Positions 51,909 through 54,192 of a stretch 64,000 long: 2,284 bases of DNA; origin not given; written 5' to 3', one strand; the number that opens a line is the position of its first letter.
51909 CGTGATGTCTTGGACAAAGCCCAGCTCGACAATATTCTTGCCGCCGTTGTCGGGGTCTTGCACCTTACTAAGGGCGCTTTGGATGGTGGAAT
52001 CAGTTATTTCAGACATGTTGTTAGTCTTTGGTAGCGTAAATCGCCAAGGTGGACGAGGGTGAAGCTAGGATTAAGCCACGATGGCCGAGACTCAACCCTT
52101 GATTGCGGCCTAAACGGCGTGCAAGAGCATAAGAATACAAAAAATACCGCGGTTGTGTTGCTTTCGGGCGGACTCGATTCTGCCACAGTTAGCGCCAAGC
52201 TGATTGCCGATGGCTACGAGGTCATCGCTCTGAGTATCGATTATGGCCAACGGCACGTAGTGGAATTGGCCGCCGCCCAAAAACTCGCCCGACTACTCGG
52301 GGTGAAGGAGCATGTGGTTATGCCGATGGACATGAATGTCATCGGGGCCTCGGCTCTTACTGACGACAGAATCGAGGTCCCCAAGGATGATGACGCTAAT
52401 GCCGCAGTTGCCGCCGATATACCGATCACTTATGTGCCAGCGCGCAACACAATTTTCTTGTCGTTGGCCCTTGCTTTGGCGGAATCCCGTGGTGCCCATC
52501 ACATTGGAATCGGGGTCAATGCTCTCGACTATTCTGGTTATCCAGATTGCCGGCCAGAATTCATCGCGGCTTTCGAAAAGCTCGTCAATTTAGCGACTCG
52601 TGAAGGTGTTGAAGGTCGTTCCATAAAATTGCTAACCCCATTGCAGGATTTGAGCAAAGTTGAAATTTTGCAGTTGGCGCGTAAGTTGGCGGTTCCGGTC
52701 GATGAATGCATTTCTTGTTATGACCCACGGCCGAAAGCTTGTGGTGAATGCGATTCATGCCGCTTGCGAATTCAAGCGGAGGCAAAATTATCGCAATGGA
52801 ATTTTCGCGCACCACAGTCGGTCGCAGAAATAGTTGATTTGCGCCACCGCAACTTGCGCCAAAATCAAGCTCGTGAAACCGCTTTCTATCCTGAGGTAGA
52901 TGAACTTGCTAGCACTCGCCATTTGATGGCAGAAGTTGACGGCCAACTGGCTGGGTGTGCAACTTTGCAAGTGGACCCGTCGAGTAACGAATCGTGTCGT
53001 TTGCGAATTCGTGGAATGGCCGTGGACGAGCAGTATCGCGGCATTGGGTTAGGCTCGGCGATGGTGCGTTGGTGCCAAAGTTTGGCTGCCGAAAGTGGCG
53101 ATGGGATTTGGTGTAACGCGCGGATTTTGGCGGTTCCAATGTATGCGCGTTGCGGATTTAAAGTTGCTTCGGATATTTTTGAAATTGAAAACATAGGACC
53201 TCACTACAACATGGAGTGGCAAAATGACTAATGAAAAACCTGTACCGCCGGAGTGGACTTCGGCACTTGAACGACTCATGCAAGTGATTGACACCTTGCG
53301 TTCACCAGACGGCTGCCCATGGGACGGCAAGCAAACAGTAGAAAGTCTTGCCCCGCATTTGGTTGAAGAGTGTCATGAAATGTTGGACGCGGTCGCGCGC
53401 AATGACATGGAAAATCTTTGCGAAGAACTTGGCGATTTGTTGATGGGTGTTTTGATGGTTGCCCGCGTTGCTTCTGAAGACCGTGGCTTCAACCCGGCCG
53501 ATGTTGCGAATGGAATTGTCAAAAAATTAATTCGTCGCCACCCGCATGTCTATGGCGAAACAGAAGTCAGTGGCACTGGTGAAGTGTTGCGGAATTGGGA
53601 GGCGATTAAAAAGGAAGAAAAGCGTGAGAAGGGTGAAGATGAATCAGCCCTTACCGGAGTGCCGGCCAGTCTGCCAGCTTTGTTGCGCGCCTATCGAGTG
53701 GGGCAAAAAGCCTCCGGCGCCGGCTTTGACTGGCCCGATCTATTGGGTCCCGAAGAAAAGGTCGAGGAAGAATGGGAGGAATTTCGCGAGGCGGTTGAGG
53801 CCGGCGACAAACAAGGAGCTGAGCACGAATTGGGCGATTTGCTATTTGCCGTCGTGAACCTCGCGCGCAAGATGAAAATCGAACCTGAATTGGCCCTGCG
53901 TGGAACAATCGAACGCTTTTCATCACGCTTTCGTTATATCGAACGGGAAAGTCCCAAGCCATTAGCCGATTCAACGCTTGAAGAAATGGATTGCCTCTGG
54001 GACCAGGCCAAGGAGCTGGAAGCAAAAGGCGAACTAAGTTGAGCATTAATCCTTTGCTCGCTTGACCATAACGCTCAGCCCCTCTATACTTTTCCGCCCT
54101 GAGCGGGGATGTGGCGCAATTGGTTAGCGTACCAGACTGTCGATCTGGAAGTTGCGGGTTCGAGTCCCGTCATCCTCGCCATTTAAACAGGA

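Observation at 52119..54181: QueC-acetyltransferase fusion, mazG and tRNA-Asp(GUC): candidate new 7-deazaguanine acylation system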

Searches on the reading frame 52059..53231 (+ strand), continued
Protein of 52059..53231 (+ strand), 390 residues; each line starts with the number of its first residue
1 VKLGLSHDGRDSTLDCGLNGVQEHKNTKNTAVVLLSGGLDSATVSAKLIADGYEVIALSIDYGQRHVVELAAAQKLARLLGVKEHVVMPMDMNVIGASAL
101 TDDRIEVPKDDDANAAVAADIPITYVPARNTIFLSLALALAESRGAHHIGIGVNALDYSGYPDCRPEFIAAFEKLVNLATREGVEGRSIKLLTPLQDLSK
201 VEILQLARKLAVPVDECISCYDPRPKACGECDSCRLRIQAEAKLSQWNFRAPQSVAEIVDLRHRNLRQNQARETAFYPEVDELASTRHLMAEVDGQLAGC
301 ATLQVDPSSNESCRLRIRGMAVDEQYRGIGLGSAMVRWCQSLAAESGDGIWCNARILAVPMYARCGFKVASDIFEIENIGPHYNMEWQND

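Call 74: search_protein_families(library=pfam, proteins=[L174:9590-10126:+, L175:9572-10054:+, L173:834-1214:+], max_evalue=1)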
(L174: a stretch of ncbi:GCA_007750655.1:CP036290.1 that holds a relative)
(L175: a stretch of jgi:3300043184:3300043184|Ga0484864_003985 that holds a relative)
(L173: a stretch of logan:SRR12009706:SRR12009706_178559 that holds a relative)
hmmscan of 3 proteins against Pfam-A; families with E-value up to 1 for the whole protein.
L174:9590-10126:+ (178 aa): 0 families

L175:9572-10054:+ (160 aa): 0 families

L173:834-1214:+ (126 aa): 1 family
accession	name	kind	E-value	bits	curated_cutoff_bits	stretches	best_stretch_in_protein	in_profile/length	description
PF13581.12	HATPase_c_2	-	0.0013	19.2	27.4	1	20-85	10-74/127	Histidine kinase-like ATPase domain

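Call 75: find_encoding_contigs(protein=P0043, flank=6000, max_places=2)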
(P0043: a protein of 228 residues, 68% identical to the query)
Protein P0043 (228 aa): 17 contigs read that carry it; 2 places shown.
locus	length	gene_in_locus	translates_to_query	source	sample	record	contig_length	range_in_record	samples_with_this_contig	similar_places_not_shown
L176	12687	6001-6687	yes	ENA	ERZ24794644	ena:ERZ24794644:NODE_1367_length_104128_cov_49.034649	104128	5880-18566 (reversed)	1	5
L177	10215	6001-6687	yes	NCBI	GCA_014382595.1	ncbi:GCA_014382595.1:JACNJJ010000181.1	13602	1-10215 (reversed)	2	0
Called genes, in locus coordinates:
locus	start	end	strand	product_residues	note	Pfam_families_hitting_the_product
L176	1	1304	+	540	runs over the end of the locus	PF01019:G_glu_transpept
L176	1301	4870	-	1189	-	PF02369:Big_1 (faint), PF24107:DUF7382 (faint), PF23193:NOMO_3rd (faint), PF01060:TTR-52 (faint), PF13715:CarbopepD_reg_2 (faint), PF00775:Dioxygenase_C (faint), PF13620:CarboxypepD_reg, PF22904:NOMO1-like_2nd (weak), +9 more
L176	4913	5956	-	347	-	PF01883:FeS_assembly_P, PF10609:ParA, PF00142:Fer4_NifH (faint), PF01656:CbiA, PF09140:MipZ, PF13614:AAA_31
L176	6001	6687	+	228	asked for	PF00733:Asn_synthase (weak), PF02540:NAD_synthase (faint), PF02568:ThiI (faint), PF06508:QueC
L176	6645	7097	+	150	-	PF00583:Acetyltransf_1, PF13673:Acetyltransf_10, PF13508:Acetyltransf_7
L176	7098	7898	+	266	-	PF03819:MazG, PF01503:PRA-PH (weak), PF03819:MazG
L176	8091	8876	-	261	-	-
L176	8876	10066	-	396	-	PF22025:ThiI_fer, PF02926:THUMP, PF02568:ThiI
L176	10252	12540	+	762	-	PF11412:DsbD_N (weak), PF02683:DsbD_TM, PF13899:Thioredoxin_7 (weak)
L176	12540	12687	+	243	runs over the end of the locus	PF01678:DAP_epimerase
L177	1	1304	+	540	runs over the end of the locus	PF01019:G_glu_transpept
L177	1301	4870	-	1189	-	PF02369:Big_1 (faint), PF24107:DUF7382 (faint), PF23193:NOMO_3rd (faint), PF01060:TTR-52 (faint), PF13715:CarbopepD_reg_2 (faint), PF00775:Dioxygenase_C (faint), PF13620:CarboxypepD_reg, PF22904:NOMO1-like_2nd (weak), +9 more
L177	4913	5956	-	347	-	PF01883:FeS_assembly_P, PF10609:ParA, PF00142:Fer4_NifH (faint), PF01656:CbiA, PF09140:MipZ, PF13614:AAA_31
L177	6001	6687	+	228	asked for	PF00733:Asn_synthase (weak), PF02540:NAD_synthase (faint), PF02568:ThiI (faint), PF06508:QueC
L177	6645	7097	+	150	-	PF00583:Acetyltransf_1, PF13673:Acetyltransf_10, PF13508:Acetyltransf_7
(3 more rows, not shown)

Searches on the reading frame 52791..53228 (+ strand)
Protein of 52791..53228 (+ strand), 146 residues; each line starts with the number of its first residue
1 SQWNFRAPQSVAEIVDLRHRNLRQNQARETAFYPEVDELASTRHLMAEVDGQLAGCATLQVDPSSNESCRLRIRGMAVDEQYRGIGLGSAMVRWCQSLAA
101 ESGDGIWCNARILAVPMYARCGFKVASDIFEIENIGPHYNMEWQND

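Call 19: search_solved_structures(query=window:52791-53228:+, max_evalue=0.01, show_alignments=3)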
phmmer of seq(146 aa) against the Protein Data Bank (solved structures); distinct sequences matched with E-value up to 0.01: 6.
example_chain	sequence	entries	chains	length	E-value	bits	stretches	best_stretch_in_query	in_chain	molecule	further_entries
2bsw_A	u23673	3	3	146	1.4e-15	60.6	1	10-141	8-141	GLYPHOSATE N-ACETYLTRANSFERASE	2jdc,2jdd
5jph_A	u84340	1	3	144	2.9e-07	33.6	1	34-135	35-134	Acetyltransferase SACOL1063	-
5jq4_A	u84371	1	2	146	3e-07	33.5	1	34-135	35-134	Acetyltransferase SACOL1063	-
3fb3_A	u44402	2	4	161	0.00033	23.7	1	48-125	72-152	N-acetyltransferase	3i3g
1xeb_A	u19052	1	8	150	0.00046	23.2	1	32-141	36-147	hypothetical protein PA0115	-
1q2y_A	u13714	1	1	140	0.00048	23.1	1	72-140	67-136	similar to hypothetical proteins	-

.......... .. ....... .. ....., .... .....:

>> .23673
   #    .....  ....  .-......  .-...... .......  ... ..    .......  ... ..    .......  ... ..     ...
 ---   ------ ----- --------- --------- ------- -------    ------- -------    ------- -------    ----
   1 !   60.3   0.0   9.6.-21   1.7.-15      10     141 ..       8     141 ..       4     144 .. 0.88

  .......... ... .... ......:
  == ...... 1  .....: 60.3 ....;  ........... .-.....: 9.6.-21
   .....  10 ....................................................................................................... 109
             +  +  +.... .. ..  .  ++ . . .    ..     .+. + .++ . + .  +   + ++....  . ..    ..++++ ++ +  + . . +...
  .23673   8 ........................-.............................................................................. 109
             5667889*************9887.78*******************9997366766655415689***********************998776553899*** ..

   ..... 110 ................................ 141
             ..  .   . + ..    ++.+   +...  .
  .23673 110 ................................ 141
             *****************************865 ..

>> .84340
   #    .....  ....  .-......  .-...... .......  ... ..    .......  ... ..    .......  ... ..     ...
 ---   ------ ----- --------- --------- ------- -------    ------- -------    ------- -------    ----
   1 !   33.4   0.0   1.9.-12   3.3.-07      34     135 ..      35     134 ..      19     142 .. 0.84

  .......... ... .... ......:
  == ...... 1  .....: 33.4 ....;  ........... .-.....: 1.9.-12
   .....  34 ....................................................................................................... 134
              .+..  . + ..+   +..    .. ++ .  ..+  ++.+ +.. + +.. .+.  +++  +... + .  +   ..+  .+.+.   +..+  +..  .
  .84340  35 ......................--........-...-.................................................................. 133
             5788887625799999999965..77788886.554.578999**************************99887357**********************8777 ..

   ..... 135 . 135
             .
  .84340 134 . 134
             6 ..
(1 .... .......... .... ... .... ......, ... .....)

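Call 20: find_homologous_proteins(query=window:52791-53228:+, max_evalue=0.00001)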
Query seq(146 aa) (146 aa): 43 proteins with E <= 0.00001 among 91 candidates.
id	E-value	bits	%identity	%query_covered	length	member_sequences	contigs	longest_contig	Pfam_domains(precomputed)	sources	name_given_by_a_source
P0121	2.5e-44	168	57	84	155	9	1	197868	PF13673.14,PF13508.14,PF00583.32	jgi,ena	-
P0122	5.0e-43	164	58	90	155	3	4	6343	PF13673.14,PF13508.14,PF00583.32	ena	-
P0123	1.9e-42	162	59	90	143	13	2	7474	PF13673.14,PF13508.14,PF00583.32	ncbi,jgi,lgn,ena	jgi:predicted GNAT family N-acyltransferase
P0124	8.6e-42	160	58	90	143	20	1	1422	PF13673.14,PF13508.14,PF00583.32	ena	-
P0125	8.9e-42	160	60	89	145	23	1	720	PF13673.14,PF13508.14,PF00583.32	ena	-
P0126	9.8e-42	160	58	89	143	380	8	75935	PF13673.14,PF13508.14,PF00583.32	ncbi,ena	-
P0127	2.5e-41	159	58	90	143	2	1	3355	PF13673.14,PF13508.14,PF00583.32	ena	-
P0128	5.5e-41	158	55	92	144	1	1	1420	PF13673.14,PF13508.14,PF00583.32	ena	-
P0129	1.9e-40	156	58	89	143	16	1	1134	PF13673.14,PF13508.14,PF00583.32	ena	-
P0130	2.1e-40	156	58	89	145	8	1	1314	PF13673.14,PF13508.14,PF00583.32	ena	-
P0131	3.1e-40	155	57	89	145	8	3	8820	PF13673.14,PF13508.14,PF00583.32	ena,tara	tara:strand:- start:70 stop:507 length:438 start_codon:yes stop_codon:yes gene_type:complete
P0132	9.2e-40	154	56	89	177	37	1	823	PF13673.14,PF13508.14,PF00583.32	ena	-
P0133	2.6e-39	152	57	88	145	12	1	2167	PF13673.14,PF13508.14,PF00583.32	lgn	-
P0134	4.3e-39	151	55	90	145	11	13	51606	PF13673.14,PF13508.14,PF00583.32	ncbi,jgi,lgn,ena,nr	ncbi:MAG: GNAT family N-acetyltransferase [Candidatus Poseidoniales archaeon]|jgi:predicted GNAT fam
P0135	4.4e-39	151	58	89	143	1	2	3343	PF13673.14,PF13508.14,PF00583.32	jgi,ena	-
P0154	5.4e-32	128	51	90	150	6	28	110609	PF13673.14,PF13508.14,PF00583.32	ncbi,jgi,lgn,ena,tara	tara:strand:- start:9454 stop:9906 length:453 start_codon:yes stop_codon:yes gene_type:complete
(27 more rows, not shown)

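Call 21: find_encoding_contigs(protein=P0121, flank=5000, max_places=1)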
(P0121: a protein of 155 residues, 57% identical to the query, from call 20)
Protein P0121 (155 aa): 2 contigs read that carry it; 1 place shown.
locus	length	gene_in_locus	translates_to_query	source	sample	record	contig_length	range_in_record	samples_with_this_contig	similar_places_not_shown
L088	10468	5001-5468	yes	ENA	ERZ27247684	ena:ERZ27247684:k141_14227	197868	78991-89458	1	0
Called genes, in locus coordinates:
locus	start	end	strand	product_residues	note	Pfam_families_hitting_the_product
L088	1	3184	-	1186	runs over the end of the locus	PF00775:Dioxygenase_C (faint), PF02369:Big_1 (faint), PF24107:DUF7382 (faint), PF01060:TTR-52 (faint), PF09430:EMC7_beta-sandw (faint), PF13620:CarboxypepD_reg (weak), PF13620:CarboxypepD_reg (weak), PF13620:CarboxypepD_reg, +10 more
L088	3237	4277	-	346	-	PF00142:Fer4_NifH (faint), PF01883:FeS_assembly_P, PF01268:FTHFS (weak), PF10609:ParA, PF13614:AAA_31, PF01656:CbiA, PF02374:ArsA_ATPase (faint), PF09140:MipZ (weak)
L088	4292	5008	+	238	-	PF00733:Asn_synthase (weak), PF06508:QueC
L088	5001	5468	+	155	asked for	PF00583:Acetyltransf_1, PF13673:Acetyltransf_10, PF13508:Acetyltransf_7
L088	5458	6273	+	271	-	PF01503:PRA-PH (faint), PF03819:MazG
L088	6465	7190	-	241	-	-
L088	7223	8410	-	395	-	PF22025:ThiI_fer, PF02926:THUMP, PF02568:ThiI, PF06508:QueC (faint)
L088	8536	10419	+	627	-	PF11412:DsbD_N (weak), PF02683:DsbD_TM, PF13899:Thioredoxin_7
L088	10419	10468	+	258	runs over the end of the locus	PF01678:DAP_epimerase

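Call 22: find_encoding_contigs(protein=P0134, flank=5000, max_places=2)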
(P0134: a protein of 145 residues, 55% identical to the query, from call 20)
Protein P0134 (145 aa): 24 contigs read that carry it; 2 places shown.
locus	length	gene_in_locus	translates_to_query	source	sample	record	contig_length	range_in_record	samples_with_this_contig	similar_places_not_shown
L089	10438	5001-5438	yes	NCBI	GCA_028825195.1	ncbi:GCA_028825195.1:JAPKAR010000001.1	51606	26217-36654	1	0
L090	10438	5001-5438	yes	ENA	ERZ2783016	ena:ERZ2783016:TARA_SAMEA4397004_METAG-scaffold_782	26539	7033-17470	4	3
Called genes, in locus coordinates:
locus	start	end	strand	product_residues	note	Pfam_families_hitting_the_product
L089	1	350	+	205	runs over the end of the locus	-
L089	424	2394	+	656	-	PF07669:Eco57I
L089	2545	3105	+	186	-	PF03266:NTPase_1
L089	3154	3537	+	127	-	-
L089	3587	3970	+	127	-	PF01597:GCV_H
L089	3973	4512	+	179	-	PF00075:RNase_H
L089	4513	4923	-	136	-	-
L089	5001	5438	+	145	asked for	PF00583:Acetyltransf_1, PF13673:Acetyltransf_10, PF13508:Acetyltransf_7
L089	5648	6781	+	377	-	PF00155:Aminotran_1_2, PF01041:DegT_DnrJ_EryC1, PF01212:Beta_elim_lyase (weak)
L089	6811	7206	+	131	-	PF02675:AdoMet_dc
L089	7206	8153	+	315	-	PF01916:DS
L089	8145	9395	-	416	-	PF03952:Enolase_N, PF00113:Enolase_C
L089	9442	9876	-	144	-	-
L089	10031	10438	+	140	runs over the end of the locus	PF13404:HTH_AsnC-type, PF13412:HTH_24, PF22451:NirdL-like_HTH (weak), PF01037:AsnC_trans_reg (weak)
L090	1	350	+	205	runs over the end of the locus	-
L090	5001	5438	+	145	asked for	PF00583:Acetyltransf_1, PF13673:Acetyltransf_10, PF13508:Acetyltransf_7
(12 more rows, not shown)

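Call 23: find_encoding_contigs(protein=P0154, flank=5000, max_places=2)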
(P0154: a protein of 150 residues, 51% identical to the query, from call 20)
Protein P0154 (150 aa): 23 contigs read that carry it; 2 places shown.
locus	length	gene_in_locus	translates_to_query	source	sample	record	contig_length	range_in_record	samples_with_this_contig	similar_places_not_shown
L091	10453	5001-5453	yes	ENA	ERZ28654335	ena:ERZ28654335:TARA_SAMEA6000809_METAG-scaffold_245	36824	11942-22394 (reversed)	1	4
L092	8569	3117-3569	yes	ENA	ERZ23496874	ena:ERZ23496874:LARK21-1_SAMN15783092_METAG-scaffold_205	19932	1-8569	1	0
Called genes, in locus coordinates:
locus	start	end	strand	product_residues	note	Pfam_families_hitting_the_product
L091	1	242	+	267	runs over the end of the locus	PF02006:PPS_PS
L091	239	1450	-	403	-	PF00180:Iso_dh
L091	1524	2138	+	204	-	-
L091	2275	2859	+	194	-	PF03266:NTPase_1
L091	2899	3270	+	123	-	-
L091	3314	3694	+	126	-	PF01597:GCV_H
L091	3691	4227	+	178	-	PF00075:RNase_H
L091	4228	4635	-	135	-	-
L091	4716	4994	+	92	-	-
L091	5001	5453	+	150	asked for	PF00583:Acetyltransf_1, PF13673:Acetyltransf_10, PF13508:Acetyltransf_7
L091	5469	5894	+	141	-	PF14539:DUF4442, PF13622:4HBT_3, PF03061:4HBT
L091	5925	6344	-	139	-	-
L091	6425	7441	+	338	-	-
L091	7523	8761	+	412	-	PF00155:Aminotran_1_2, PF01041:DegT_DnrJ_EryC1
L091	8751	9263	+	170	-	PF00293:NUDIX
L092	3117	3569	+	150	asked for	PF00583:Acetyltransf_1, PF13673:Acetyltransf_10, PF13508:Acetyltransf_7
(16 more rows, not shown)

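Call 42: find_related_loci(query=A2, collection=metagenome_contigs, flank=5000)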
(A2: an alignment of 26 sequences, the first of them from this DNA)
Query A2 (146 aa) in metagenome_contigs; peptide patterns used: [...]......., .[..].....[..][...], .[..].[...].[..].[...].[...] (x = any residue, [..] = any of these).
599 stretches matched a pattern (row limit reached: there are more); 406 encode a relative of the query (tblastn E <= 1e-3); the best 80 are kept; 80 distinct loci.
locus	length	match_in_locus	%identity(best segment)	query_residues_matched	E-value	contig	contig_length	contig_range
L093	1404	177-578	58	14-145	3e-50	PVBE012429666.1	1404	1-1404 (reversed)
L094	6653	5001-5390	59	13-144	1e-48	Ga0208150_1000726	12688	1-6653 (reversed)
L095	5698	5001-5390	59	13-144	1e-48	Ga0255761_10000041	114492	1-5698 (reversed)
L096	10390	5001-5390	59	13-144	1e-48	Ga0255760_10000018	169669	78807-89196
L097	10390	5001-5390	59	13-144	1e-48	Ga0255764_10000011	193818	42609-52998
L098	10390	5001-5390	59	13-144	1e-48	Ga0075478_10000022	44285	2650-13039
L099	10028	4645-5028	59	15-144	2e-48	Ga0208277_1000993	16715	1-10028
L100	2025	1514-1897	59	15-144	5e-48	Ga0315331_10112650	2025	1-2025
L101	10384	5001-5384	61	15-144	7e-48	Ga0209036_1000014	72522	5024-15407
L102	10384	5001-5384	58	15-144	4e-47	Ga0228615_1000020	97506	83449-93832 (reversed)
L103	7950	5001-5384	58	15-144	4e-47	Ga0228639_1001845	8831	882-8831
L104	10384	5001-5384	57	15-144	1e-46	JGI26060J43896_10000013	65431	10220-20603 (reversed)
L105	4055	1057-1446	56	15-146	4e-46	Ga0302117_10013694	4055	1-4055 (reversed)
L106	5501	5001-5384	58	15-144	6e-46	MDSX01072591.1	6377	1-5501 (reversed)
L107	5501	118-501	56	15-144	1e-45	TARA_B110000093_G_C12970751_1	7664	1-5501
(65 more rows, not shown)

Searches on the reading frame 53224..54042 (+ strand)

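Call 4: search_protein_families(library=pfam, proteins=[window:53224-54042:+], max_evalue=0.01)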
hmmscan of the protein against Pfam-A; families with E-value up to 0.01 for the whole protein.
window:53224-54042:+ (272 aa): 3 families
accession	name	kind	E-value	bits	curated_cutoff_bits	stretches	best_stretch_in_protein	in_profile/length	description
PF03819.22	MazG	-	1.1e-35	122.2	22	2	37-109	1-73/74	MazG nucleotide pyrophosphohydrolase domain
PF01503.22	PRA-PH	-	9.8e-13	48.8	21.3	2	177-222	31-76/86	Phosphoribosyl-ATP pyrophosphohydrolase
PF12643.12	MazG-like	-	0.00011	22.8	27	0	38-102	7-67/85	MazG-like family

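Call 5: search_protein_families(library=ncbifam, proteins=[window:53224-54042:+], max_evalue=0.01)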
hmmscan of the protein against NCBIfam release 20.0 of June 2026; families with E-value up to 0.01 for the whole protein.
window:53224-54042:+ (272 aa): 11 families
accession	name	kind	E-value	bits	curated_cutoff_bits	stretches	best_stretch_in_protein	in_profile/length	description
NF052436.1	YabN_Meth_PPase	exception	2.4e-93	313.7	525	1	13-264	229-486/486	bifunctional methyltransferase/pyrophosphohydrolase YabN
NF007113.1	PRK09562.1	equivalog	1.4e-89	300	208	1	15-264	2-250/251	nucleoside triphosphate pyrophosphohydrolase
TIGR00444.1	mazG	subfamily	7e-83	278.1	148.3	1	21-263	1-248/248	MazG family protein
NF008986.0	PRK12333.1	equivalog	9.7e-54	182.4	292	1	15-230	1-193/204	nucleoside triphosphate pyrophosphohydrolase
NF008991.0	PRK12334.2-3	equivalog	1.3e-52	179.8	696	2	15-168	136-287/454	nucleoside triphosphate pyrophosphohydrolase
NF008989.0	PRK12334.2-1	equivalog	1.5e-45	155.7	494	1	17-243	117-324/328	nucleoside triphosphate pyrophosphohydrolase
NF008990.0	PRK12334.2-2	equivalog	2e-45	155.9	884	1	13-168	142-295/436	nucleoside triphosphate pyrophosphohydrolase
NF008988.0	PRK12334.1-4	equivalog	1.1e-38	133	501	1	15-245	133-334/335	nucleoside triphosphate pyrophosphohydrolase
NF008987.0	PRK12334.1-1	equivalog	2.8e-29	102.3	375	1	20-168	92-236/326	nucleoside triphosphate pyrophosphohydrolase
TIGR03188.1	histidine_hisI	equivalog_domain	1.3e-07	31.7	42.7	0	41-95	31-81/84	phosphoribosyl-ATP diphosphatase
NF001613.0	PRK00400.1-5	equivalog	0.0025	17.8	120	0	38-94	33-85/107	phosphoribosyl-ATP diphosphatase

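Call 59: search_protein_families(library=padloc, proteins=[window:53224-54042:+], max_evalue=0.001)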
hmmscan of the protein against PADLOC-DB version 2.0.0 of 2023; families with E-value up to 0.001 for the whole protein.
window:53224-54042:+ (272 aa): 0 families
